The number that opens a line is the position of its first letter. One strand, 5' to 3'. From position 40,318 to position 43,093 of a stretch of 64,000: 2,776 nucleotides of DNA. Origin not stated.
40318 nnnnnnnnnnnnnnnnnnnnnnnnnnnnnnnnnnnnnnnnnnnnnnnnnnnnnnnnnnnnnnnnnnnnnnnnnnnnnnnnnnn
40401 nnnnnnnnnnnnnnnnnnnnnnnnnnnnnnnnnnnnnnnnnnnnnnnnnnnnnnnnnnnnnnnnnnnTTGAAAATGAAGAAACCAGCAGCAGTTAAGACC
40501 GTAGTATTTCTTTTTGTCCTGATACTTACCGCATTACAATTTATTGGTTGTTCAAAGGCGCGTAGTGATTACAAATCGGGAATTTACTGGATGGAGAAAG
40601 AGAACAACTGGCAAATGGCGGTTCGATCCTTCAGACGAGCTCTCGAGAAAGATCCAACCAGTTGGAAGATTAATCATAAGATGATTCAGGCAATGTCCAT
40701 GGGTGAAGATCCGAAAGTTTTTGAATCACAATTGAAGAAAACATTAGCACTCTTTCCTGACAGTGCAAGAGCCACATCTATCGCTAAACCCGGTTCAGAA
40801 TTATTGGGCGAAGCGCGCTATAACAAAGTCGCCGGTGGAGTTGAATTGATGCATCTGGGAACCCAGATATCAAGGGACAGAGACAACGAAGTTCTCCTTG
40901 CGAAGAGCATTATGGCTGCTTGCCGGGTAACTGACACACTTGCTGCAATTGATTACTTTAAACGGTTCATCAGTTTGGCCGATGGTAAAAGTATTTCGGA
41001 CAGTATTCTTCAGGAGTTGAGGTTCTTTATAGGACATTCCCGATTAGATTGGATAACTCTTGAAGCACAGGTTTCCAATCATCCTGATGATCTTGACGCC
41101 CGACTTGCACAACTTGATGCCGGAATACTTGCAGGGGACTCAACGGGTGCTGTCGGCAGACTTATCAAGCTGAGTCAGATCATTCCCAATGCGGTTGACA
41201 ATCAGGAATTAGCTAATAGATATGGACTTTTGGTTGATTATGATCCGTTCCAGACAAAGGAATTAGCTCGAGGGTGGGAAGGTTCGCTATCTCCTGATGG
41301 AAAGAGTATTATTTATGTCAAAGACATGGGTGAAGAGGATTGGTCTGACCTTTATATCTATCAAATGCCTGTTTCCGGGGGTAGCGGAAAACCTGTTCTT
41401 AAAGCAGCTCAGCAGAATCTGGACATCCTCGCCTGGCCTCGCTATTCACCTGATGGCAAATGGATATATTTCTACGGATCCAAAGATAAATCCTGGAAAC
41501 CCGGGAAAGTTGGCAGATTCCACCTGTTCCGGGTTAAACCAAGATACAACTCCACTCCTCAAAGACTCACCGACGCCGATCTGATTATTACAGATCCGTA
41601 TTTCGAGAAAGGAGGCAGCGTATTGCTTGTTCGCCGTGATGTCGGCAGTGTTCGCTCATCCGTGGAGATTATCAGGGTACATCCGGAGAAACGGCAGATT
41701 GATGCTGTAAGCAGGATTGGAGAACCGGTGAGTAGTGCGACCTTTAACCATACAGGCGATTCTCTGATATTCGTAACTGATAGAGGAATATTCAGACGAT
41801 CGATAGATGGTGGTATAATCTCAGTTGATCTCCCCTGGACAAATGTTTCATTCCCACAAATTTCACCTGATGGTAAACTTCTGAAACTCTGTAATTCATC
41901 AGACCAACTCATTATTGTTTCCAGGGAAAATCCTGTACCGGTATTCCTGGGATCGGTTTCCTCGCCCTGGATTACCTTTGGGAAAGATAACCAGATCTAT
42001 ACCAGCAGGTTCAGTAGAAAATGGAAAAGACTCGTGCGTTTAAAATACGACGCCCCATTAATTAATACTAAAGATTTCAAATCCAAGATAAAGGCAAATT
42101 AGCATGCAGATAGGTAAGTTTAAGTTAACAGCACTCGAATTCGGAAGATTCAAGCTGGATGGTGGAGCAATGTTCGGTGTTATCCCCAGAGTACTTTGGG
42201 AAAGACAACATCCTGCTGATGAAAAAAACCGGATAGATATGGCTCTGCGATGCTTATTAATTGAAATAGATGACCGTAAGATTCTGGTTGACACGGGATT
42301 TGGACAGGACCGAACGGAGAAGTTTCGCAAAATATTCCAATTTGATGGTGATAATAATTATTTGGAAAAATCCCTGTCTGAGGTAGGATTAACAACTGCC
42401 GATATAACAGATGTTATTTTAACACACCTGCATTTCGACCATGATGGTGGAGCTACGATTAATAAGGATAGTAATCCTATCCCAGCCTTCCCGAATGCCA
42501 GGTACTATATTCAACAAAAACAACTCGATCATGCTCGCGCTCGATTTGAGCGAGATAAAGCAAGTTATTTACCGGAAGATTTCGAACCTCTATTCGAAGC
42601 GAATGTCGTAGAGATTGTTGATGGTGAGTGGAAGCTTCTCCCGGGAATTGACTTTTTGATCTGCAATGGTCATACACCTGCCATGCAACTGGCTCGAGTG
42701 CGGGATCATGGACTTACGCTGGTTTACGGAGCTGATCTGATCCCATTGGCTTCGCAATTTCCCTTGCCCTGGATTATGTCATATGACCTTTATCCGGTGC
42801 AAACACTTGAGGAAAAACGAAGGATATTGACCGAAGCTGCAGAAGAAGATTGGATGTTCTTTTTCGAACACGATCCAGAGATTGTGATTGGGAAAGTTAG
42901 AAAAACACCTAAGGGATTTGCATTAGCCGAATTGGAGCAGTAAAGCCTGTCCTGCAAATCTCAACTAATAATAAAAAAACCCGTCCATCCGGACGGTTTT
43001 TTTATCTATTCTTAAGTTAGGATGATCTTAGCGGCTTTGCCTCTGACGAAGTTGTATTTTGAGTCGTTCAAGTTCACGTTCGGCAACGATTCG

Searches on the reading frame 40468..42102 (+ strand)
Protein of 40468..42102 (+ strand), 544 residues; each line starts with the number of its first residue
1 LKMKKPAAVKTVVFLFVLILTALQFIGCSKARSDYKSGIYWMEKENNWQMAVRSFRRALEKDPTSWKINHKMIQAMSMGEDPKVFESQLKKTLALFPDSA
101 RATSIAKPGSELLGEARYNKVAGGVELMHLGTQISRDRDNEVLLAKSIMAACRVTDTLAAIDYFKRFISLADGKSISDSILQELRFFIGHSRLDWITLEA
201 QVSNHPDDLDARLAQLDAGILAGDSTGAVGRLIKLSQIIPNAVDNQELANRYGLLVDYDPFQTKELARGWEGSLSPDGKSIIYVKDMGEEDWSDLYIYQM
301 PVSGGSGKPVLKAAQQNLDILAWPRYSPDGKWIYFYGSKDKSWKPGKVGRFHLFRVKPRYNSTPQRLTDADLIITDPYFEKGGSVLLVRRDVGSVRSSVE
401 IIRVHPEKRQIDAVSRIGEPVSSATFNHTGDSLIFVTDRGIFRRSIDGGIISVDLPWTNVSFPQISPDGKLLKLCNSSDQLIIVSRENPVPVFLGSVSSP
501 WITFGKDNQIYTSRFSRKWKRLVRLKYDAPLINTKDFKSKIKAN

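Call 29: search_protein_families(library=pfam, proteins=[window:40468-42102:+], max_evalue=0.00001)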
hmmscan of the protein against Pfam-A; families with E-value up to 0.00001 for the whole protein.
window:40468-42102:+ (544 aa): 1 family
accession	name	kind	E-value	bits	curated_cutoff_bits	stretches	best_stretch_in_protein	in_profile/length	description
PF07676.18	PD40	-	2e-08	34.4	20.9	0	323-340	13-30/38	WD40-like Beta Propeller Repeat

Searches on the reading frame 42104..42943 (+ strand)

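Call 29: search_protein_families(library=pfam, proteins=[window:42104-42943:+], max_evalue=0.00001)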
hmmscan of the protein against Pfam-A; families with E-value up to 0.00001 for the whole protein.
window:42104-42943:+ (279 aa): 1 family
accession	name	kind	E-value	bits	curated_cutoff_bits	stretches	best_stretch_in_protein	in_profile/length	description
PF00753.33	Lactamase_B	-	8.2e-18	65.5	22.7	1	50-254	8-194/196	Metallo-beta-lactamase superfamily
